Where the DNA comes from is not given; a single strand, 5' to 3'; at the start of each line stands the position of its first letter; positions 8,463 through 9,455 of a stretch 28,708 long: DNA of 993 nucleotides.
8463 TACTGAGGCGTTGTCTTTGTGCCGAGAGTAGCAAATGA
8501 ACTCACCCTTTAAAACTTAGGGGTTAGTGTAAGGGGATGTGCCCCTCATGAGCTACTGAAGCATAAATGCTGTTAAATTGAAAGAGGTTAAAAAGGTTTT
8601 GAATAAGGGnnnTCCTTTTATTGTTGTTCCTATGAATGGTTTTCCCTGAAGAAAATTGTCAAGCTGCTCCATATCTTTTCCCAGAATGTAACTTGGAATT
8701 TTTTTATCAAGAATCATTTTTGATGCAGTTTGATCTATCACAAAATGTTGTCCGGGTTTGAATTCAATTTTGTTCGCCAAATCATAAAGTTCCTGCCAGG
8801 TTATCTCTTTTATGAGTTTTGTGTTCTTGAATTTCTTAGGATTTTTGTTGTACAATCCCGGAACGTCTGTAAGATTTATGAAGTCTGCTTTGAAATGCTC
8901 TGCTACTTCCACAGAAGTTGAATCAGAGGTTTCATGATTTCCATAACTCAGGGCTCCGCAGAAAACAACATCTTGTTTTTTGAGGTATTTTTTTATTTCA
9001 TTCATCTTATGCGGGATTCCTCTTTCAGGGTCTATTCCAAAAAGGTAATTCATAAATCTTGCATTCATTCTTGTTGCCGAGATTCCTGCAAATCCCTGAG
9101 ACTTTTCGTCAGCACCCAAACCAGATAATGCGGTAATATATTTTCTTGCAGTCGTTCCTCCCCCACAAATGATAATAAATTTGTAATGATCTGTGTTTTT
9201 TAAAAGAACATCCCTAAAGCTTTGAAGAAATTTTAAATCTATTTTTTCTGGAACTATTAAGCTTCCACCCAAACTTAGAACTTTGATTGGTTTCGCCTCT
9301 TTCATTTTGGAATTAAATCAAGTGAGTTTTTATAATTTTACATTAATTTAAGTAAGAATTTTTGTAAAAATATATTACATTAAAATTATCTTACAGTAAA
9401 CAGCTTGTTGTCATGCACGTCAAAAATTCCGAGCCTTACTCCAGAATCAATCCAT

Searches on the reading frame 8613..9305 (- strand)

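Call 70: search_protein_families(library=pfam, proteins=[window:8613-9305:-], max_evalue=0.001)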
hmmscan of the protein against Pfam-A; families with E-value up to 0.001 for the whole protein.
window:8613-9305:- (231 aa): 1 family
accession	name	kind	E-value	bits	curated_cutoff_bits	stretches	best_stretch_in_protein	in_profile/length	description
PF00696.33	AA_kinase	-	6.3e-28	98.5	24.9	1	7-208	2-233/234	Amino acid kinase family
